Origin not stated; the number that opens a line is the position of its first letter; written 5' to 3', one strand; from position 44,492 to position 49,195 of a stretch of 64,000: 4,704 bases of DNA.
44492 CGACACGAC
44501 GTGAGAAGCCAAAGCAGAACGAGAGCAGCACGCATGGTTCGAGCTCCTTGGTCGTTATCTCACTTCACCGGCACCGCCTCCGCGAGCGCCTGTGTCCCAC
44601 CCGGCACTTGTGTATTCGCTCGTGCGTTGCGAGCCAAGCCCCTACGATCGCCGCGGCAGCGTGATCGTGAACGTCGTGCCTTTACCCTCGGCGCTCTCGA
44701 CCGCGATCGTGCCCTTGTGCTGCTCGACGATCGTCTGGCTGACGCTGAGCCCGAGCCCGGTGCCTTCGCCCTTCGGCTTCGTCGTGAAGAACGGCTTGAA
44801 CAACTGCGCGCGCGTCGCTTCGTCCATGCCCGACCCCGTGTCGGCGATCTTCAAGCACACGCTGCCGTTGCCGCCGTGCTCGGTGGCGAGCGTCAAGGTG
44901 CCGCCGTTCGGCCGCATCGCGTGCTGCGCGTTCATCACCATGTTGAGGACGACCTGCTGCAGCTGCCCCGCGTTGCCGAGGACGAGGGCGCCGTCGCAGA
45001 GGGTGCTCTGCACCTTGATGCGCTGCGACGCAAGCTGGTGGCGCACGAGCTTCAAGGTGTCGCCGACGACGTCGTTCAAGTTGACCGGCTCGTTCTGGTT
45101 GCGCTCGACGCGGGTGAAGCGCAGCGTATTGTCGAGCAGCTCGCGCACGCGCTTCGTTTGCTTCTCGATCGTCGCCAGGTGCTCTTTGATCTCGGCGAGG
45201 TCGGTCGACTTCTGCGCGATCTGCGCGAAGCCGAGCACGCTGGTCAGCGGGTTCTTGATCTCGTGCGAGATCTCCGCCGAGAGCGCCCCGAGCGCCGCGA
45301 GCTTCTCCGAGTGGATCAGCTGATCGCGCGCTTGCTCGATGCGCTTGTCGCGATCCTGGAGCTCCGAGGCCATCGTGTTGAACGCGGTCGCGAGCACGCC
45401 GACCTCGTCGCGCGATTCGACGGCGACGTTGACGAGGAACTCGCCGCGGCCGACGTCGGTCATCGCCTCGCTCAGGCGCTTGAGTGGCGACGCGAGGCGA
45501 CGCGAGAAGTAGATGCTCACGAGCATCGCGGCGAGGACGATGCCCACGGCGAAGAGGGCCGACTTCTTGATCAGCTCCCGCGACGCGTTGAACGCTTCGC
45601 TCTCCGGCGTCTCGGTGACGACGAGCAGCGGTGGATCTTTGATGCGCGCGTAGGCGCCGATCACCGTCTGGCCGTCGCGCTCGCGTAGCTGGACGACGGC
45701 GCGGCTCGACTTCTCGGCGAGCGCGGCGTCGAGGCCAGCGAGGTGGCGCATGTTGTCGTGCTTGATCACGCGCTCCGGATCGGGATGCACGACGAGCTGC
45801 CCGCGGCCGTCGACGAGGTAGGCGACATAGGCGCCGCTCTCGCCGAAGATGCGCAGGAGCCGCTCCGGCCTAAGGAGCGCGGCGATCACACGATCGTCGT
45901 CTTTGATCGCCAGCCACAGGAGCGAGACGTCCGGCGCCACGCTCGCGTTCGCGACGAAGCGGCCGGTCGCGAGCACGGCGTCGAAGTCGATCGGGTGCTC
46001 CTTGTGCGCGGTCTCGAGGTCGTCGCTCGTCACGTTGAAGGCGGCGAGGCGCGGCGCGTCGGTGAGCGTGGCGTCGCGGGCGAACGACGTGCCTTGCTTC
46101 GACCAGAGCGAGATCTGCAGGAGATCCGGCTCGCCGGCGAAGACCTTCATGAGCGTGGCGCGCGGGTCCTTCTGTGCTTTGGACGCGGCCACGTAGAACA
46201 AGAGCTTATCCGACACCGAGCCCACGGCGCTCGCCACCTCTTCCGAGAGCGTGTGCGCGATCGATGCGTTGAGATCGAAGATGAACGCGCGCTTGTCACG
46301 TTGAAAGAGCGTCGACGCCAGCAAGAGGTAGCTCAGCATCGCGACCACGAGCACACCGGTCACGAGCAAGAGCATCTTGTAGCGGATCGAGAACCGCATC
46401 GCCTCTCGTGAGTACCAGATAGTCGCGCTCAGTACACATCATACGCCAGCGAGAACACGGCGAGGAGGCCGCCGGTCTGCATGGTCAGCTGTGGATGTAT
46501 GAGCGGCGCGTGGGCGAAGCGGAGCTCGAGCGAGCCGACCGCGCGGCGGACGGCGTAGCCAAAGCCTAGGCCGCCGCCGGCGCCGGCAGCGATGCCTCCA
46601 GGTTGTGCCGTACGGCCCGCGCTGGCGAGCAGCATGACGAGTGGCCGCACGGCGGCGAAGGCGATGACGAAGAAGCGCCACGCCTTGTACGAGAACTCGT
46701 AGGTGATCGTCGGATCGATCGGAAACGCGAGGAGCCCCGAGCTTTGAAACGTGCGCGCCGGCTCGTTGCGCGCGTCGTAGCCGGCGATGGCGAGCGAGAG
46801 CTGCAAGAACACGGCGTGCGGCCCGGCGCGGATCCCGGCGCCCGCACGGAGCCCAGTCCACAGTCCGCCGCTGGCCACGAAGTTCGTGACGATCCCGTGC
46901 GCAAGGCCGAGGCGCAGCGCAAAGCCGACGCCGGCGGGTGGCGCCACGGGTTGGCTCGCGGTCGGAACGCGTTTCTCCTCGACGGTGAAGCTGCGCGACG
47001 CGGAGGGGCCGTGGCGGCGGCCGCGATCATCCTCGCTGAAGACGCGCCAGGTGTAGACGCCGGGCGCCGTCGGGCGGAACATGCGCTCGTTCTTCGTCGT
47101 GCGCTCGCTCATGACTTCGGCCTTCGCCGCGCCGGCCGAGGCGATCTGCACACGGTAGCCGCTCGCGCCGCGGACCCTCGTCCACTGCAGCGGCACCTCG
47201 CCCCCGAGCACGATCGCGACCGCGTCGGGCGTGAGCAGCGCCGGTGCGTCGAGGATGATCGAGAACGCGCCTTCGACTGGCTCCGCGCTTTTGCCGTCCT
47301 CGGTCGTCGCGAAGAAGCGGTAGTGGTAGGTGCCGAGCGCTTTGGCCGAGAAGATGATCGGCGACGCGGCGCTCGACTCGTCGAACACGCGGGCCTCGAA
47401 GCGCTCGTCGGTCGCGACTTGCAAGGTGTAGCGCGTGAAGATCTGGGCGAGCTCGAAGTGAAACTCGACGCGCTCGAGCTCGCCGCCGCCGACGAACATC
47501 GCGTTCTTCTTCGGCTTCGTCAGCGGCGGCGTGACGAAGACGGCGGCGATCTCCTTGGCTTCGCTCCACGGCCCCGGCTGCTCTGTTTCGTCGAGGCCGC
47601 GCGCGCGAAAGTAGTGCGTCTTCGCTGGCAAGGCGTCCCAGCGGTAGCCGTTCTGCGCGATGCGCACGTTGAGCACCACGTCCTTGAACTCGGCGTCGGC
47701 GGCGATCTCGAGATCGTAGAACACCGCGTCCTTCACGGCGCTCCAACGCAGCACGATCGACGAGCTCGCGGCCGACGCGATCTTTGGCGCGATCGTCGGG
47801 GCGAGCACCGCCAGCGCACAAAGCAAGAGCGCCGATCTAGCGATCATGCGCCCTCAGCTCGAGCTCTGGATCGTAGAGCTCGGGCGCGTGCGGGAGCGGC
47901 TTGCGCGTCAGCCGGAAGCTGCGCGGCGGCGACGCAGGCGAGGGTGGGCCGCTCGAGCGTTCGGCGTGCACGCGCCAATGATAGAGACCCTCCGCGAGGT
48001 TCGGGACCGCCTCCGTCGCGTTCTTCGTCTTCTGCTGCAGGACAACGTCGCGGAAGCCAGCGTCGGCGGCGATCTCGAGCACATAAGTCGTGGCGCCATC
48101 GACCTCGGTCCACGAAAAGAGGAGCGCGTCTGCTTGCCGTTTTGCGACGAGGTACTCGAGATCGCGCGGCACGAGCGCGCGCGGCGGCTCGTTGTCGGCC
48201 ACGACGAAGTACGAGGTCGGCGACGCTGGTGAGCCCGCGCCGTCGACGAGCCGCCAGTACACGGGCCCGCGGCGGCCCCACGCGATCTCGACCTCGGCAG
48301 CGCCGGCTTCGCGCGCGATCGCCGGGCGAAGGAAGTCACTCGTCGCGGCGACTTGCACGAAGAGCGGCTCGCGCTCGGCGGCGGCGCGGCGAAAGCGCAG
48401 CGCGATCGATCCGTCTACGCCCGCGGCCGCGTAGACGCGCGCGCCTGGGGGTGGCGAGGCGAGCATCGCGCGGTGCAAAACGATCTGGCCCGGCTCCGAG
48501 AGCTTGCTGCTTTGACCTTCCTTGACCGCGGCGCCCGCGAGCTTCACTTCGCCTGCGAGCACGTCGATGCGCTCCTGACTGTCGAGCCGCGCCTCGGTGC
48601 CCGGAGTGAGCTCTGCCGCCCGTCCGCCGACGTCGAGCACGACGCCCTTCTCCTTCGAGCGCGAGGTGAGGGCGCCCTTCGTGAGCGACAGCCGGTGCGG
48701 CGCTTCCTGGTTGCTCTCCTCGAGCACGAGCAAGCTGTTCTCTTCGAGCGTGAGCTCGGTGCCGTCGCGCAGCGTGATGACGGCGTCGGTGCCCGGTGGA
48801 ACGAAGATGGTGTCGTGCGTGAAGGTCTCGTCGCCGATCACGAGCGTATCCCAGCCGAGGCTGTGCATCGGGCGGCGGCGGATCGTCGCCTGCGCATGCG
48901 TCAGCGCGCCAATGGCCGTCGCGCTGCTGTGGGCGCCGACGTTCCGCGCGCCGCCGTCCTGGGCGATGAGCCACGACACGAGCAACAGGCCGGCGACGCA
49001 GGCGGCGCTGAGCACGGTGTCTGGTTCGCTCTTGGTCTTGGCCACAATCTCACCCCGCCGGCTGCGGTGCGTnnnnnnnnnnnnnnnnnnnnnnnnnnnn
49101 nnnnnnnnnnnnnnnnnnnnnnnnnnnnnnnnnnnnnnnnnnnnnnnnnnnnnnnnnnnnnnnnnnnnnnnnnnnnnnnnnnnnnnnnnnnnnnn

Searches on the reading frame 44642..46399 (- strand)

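Call 41: search_protein_families(library=pfam, proteins=[window:44642-46399:-], max_evalue=0.001)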
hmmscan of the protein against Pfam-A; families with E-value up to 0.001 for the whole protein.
window:44642-46399:- (585 aa): 4 families
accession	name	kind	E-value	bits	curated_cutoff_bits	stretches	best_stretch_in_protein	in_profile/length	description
PF02518.31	HATPase_c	-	5.5e-27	94.8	26.4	1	476-584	2-110/111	Histidine kinase-, DNA gyrase B-, and HSP90-like ATPase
PF00512.31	HisKA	-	1.8e-14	54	26.9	1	370-433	2-65/66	His Kinase A (phospho-acceptor) domain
PF00672.30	HAMP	-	6.9e-14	52.3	25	1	298-349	2-53/53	HAMP domain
PF02743.24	dCache_1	-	7.3e-06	26.1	45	1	184-262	158-239/240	Cache domain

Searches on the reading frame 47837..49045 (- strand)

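Call 41: search_protein_families(library=pfam, proteins=[window:47837-49045:-], max_evalue=0.001)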
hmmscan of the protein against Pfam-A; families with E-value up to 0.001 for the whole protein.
window:47837-49045:- (402 aa): 1 family
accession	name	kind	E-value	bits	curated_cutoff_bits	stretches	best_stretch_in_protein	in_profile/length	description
PF04773.18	FecR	-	2.5e-05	25.1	24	1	79-168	2-97/97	FecR protein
